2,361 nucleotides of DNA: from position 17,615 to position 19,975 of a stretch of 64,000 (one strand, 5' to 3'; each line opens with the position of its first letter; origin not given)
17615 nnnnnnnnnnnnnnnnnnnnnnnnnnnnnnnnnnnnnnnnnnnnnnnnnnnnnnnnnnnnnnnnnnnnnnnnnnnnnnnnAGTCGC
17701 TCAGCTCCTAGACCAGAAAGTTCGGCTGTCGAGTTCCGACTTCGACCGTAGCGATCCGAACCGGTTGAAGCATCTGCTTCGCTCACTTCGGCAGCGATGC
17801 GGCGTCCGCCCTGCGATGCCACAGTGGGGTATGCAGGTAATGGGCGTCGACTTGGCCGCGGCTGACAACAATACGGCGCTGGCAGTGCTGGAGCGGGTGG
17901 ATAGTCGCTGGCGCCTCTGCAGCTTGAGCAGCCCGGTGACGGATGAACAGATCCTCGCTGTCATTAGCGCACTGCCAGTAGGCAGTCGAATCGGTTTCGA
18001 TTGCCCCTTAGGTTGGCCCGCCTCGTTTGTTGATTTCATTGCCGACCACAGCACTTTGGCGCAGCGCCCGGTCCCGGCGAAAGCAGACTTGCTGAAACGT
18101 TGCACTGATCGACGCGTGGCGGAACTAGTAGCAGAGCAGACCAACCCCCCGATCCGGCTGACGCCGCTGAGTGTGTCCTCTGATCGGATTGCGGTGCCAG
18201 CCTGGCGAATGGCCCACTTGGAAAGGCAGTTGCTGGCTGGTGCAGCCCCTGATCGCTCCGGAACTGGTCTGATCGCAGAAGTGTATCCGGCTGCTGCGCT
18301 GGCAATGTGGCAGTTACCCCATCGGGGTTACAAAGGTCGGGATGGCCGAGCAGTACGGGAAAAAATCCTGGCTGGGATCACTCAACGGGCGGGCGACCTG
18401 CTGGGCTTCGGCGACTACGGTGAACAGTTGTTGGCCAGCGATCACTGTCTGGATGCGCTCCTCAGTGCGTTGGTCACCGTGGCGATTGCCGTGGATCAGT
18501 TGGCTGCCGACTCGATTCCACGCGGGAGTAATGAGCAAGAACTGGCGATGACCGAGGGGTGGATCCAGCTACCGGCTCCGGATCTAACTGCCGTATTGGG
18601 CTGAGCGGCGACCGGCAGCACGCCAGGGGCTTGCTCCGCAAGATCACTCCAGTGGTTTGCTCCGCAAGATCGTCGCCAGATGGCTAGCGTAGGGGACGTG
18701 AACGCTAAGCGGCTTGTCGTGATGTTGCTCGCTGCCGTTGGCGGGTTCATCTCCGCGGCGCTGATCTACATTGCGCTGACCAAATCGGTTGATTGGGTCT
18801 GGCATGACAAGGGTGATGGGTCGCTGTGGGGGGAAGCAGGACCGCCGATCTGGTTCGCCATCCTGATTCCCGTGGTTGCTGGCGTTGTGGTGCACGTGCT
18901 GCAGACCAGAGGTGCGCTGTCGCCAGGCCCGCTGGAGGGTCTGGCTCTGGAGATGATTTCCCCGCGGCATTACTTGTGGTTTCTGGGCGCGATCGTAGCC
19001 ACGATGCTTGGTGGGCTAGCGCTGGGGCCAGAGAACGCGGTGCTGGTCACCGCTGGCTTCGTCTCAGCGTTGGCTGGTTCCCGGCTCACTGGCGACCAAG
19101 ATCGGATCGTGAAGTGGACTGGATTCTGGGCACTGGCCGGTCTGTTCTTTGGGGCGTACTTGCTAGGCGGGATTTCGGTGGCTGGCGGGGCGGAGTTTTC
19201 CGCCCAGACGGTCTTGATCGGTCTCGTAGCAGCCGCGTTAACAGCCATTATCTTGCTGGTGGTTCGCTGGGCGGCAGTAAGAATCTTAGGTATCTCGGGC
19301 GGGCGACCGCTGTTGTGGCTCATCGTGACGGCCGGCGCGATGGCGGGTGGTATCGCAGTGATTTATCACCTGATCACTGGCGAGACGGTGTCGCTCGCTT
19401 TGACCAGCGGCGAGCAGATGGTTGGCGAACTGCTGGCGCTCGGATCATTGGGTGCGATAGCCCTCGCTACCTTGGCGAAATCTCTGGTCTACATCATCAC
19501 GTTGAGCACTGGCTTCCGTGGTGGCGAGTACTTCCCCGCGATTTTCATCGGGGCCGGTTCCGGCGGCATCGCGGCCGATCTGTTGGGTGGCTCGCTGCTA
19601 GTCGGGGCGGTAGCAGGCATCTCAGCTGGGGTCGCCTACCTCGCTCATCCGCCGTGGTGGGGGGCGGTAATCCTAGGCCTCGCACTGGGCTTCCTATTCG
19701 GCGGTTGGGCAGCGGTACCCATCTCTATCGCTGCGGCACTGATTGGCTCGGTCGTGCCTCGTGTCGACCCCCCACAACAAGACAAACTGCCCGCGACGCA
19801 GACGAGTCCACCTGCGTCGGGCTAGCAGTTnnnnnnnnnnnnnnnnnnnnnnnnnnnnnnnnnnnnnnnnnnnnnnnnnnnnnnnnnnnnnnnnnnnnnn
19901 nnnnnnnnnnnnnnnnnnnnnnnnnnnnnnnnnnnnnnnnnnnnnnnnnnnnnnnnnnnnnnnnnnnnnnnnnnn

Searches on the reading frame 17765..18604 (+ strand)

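Call 4: search_protein_families(library=pfam, proteins=[window:17765-18604:+], max_evalue=0.01)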
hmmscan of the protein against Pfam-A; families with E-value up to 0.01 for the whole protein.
window:17765-18604:+ (279 aa): 2 families
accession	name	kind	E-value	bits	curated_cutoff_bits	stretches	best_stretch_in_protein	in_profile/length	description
PF04250.19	DUF429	-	1.9e-21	77.2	23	1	27-246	1-205/214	Protein of unknown function (DUF429)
PF19711.4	DUF6207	-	0.0012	18.9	25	1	27-51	16-40/67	Family of unknown function (DUF6207)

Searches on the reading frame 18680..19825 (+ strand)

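Call 4: search_protein_families(library=pfam, proteins=[window:18680-19825:+], max_evalue=0.01)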
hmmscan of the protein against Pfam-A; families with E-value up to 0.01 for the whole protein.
window:18680-19825:+ (381 aa): 1 family
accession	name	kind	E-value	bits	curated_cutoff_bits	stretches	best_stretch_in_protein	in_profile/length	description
PF00654.25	Voltage_CLC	-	4.3e-05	23.3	24.8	1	177-357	170-342/346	Voltage gated chloride channel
